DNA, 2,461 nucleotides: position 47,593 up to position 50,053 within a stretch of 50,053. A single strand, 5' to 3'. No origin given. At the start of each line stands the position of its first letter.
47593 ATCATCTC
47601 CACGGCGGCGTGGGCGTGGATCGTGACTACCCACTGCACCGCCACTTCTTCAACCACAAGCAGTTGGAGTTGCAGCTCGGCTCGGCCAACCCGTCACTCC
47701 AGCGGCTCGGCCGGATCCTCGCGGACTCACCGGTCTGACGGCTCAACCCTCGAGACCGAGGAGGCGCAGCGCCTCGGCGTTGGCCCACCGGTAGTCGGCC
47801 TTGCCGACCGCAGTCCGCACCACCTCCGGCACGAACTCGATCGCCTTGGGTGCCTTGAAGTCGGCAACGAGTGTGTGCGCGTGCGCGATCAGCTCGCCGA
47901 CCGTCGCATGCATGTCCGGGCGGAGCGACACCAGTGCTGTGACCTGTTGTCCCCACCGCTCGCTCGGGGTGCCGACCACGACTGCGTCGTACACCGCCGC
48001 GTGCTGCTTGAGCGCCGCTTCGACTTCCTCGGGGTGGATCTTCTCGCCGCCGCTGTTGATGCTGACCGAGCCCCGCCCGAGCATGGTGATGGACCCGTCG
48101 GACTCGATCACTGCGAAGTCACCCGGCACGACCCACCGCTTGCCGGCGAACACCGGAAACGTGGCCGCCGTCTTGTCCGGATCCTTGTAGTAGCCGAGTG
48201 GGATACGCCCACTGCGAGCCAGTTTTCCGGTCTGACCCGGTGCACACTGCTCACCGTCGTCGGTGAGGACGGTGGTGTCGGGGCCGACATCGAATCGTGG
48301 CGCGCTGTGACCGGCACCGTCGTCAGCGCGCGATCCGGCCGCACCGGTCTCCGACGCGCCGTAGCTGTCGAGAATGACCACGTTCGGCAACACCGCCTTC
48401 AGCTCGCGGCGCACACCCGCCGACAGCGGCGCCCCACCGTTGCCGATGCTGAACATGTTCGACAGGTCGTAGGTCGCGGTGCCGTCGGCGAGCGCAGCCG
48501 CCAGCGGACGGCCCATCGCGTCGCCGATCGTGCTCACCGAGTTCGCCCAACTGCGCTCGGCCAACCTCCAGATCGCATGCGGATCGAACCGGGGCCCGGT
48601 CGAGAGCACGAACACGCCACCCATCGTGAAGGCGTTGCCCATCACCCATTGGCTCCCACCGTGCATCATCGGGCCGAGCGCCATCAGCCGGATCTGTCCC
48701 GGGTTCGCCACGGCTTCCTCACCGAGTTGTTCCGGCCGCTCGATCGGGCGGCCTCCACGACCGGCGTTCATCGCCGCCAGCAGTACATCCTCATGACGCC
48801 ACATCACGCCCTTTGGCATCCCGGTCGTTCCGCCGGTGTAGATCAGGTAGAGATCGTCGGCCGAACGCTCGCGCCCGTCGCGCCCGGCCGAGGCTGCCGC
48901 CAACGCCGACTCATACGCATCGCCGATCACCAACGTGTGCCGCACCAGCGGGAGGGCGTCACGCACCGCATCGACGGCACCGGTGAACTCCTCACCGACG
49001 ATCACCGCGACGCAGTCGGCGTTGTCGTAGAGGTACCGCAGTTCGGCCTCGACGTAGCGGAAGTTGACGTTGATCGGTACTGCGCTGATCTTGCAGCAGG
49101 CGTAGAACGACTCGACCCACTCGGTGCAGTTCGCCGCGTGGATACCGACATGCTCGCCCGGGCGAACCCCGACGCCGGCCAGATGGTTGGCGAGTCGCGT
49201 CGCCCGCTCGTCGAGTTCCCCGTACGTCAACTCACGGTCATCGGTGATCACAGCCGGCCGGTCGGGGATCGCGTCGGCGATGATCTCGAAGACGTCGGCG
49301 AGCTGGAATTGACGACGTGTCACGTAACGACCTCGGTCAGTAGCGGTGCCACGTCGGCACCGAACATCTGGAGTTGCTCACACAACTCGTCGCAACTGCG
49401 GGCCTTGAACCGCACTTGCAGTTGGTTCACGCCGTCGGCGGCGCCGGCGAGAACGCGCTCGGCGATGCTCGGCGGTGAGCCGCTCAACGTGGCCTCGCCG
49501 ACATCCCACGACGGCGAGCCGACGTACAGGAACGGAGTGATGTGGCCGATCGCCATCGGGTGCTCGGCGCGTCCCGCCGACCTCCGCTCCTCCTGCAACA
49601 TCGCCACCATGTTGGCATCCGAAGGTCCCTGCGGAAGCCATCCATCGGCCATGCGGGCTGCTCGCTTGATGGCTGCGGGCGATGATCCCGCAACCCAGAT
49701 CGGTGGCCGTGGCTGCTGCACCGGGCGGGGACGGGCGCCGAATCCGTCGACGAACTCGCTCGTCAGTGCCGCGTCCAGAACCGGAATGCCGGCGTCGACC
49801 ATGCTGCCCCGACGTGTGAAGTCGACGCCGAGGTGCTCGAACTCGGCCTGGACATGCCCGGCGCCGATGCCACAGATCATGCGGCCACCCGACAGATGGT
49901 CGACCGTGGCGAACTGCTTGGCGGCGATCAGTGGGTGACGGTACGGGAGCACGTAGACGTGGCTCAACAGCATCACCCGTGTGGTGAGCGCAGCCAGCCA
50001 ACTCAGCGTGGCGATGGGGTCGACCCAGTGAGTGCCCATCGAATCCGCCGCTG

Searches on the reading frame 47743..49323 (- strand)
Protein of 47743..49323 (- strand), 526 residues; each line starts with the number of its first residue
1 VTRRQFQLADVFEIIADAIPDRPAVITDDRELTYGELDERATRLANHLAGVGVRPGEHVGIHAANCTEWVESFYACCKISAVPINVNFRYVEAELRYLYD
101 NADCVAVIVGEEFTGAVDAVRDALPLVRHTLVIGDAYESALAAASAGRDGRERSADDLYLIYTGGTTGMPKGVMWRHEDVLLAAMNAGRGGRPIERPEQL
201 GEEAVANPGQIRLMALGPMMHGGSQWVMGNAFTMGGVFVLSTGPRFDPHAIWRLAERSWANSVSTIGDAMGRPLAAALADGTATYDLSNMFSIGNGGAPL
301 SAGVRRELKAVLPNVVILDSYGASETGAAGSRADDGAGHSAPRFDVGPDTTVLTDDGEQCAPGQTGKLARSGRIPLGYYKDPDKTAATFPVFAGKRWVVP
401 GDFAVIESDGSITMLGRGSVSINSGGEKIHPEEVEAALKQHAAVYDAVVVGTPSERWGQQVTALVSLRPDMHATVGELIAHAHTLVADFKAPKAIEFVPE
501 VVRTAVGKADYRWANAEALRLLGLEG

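Call 15: search_protein_families(library=pfam, proteins=[window:47746-49323:-], max_evalue=0.00001)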
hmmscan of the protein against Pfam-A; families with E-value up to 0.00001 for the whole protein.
window:47746-49323:- (526 aa): 2 families
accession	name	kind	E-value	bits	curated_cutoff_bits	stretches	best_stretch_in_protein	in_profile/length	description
PF00501.34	AMP-binding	-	4.7e-58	197.3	29.9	1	16-373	5-377/384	AMP-binding enzyme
PF13193.12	AMP-binding_C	-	6.8e-14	53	24.5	1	433-508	1-76/76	AMP-binding enzyme C-terminal domain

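Call 29: find_encoding_contigs(protein=window:47743-49323:-, flank=10000, max_places=4)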
Protein window:47743-49323:- (526 aa): no gene with exactly this product is on record in the collection.

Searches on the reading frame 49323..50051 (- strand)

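Call 38: search_protein_families(library=pfam, proteins=[window:49323-50051:-], max_evalue=1)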
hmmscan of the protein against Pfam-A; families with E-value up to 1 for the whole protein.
window:49323-50051:- (243 aa): 1 family
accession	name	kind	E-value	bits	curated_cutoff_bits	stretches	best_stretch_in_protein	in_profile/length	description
PF00296.26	Bac_luciferase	-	3.8e-36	125.5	27.9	1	7-169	44-223/314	Luciferase-like monooxygenase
